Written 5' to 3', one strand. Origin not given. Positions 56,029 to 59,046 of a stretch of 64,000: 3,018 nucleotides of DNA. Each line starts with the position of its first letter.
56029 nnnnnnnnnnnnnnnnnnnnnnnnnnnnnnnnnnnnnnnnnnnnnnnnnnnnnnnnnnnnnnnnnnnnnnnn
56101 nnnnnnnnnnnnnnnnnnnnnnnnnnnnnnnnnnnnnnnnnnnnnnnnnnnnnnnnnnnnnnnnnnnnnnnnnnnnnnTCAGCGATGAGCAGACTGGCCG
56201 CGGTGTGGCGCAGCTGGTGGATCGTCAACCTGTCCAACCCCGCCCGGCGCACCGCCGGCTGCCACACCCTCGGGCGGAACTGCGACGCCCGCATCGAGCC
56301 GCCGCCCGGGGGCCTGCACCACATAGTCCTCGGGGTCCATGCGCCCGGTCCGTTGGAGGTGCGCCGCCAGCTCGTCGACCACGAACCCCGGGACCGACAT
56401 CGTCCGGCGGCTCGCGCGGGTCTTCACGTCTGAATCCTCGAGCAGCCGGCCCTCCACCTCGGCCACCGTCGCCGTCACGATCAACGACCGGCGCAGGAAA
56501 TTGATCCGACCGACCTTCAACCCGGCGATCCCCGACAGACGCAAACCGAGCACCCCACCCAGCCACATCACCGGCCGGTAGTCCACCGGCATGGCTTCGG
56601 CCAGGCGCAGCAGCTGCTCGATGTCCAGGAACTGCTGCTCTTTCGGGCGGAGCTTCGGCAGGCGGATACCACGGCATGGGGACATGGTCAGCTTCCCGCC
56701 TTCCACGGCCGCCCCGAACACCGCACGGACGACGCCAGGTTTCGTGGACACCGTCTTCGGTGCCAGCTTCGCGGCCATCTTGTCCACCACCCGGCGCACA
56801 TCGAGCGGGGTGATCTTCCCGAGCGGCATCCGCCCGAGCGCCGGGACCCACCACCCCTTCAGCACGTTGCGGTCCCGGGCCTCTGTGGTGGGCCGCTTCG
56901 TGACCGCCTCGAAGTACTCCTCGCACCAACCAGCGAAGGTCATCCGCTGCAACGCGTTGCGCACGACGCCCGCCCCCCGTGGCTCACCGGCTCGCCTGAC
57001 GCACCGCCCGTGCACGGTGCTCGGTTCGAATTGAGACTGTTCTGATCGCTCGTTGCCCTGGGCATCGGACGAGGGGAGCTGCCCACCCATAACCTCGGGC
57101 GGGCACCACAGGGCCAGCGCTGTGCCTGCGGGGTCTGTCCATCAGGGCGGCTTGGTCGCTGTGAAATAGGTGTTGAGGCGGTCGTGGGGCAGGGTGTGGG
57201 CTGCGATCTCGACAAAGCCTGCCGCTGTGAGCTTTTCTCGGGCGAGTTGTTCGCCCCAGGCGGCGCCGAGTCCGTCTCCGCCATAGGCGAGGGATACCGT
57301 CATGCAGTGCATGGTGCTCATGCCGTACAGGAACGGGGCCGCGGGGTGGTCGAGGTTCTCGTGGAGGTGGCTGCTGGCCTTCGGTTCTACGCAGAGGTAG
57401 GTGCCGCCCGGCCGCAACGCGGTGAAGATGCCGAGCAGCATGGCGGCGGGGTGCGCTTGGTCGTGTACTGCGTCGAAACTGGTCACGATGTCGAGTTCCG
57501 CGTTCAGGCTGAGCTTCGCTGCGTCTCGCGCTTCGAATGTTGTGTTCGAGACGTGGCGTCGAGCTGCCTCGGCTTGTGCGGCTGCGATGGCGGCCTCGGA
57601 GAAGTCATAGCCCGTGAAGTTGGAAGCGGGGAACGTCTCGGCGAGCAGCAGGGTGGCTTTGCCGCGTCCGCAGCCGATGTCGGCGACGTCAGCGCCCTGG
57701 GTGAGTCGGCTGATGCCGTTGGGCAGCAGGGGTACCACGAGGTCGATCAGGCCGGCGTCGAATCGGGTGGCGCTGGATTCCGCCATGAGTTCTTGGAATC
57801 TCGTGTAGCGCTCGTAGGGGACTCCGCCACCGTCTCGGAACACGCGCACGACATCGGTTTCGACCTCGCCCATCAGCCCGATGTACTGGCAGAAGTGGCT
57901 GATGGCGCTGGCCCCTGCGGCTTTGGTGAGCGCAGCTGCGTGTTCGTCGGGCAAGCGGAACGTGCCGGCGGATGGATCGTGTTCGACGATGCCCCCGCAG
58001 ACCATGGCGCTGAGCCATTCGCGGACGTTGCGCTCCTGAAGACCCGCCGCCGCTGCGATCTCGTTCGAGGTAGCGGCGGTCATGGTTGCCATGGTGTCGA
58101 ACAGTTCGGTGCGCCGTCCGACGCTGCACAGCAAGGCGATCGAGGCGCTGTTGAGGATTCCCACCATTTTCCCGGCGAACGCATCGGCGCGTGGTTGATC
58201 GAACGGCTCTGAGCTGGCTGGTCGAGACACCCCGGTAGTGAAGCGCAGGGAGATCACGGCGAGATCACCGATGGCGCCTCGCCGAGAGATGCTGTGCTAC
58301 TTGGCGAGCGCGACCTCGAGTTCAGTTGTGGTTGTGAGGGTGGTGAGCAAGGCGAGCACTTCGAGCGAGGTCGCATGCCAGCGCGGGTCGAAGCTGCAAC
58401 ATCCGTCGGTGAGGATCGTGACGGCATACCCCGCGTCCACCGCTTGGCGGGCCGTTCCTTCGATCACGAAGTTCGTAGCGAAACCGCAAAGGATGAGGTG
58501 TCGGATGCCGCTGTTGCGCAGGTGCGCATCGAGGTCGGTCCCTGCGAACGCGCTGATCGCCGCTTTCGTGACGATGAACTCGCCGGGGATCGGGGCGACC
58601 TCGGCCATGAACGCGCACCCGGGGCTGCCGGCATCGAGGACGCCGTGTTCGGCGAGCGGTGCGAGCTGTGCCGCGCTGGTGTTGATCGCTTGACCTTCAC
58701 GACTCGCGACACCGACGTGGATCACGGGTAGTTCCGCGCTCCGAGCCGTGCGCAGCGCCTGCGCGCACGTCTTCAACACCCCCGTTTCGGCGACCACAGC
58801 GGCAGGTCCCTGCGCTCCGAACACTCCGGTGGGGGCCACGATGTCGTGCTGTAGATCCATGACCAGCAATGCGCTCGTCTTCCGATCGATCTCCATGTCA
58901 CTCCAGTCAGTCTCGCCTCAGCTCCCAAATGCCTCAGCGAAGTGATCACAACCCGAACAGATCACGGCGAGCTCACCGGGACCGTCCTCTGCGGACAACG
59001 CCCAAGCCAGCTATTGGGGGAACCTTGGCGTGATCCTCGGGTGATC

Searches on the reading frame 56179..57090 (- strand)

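Call 40: search_protein_families(library=pfam, proteins=[window:56179-57090:-], max_evalue=0.001)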
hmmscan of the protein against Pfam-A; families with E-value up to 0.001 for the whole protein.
window:56179-57090:- (303 aa): 2 families
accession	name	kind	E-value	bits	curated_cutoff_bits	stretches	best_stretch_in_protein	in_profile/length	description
PF22022.2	Phage_int_M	-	4.4e-07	30.5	27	1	53-142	2-93/96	Phage integrase central domain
PF14659.12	Phage_int_SAM_3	-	1.2e-05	25.8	22.6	1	51-105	1-57/58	Phage integrase, N-terminal SAM-like domain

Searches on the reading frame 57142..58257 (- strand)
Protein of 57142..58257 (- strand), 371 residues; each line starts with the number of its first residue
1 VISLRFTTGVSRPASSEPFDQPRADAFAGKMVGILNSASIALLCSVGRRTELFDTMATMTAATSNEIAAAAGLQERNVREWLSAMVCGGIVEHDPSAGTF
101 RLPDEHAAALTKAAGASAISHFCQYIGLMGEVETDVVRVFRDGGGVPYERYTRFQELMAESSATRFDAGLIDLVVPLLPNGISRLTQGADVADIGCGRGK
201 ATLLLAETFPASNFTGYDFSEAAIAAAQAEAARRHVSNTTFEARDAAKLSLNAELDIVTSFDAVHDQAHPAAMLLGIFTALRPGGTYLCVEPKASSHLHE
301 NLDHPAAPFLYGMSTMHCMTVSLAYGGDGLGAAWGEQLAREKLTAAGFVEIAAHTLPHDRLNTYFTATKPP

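Call 89: search_protein_families(library=pfam, proteins=[window:57142-58257:-], max_evalue=0.001)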
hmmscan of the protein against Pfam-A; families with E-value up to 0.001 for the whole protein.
window:57142-58257:- (371 aa): 11 families
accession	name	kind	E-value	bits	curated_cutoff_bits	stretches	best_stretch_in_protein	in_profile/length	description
PF21320.3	HTH_65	-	1.1e-30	106.1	24.1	1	38-112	1-75/75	Rv2258c-like winged HTH domain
PF13847.12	Methyltransf_31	-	3.5e-21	75.9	27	1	187-301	3-121/145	Methyltransferase domain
PF13649.12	Methyltransf_25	-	1.4e-16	61.3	27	1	191-285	1-97/97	Methyltransferase domain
PF08242.18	Methyltransf_12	-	2.2e-15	57.6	30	1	193-286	2-97/98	Methyltransferase domain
PF08241.18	Methyltransf_11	-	6e-14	52.9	21.2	1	193-288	2-94/95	Methyltransferase domain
PF13489.12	Methyltransf_23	-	2.9e-13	50.3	27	1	185-310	20-137/164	Methyltransferase domain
PF05175.20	MTS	-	3.6e-08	33.7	23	1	166-269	16-113/170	Methyltransferase small domain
PF02390.23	Methyltransf_4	-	8.7e-07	29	24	1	190-248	4-62/173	Putative methyltransferase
PF01209.24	Ubie_methyltran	-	5.7e-05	23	20.1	1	186-292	46-154/233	ubiE/COQ5 methyltransferase family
PF06325.19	PrmA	-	0.00054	20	22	1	186-258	160-230/296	Ribosomal protein L11 methyltransferase (PrmA)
PF00891.24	Methyltransf_2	-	0.0006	19.7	22.3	1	189-293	64-168/210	O-methyltransferase domain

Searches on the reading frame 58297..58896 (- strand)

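Call 89: search_protein_families(library=pfam, proteins=[window:58297-58896:-], max_evalue=0.001)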
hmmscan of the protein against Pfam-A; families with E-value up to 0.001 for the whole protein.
window:58297-58896:- (199 aa): 1 family
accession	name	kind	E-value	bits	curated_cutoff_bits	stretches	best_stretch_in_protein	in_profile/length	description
PF00857.26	Isochorismatase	-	4.7e-39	134.7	27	1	8-191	1-173/175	Isochorismatase domain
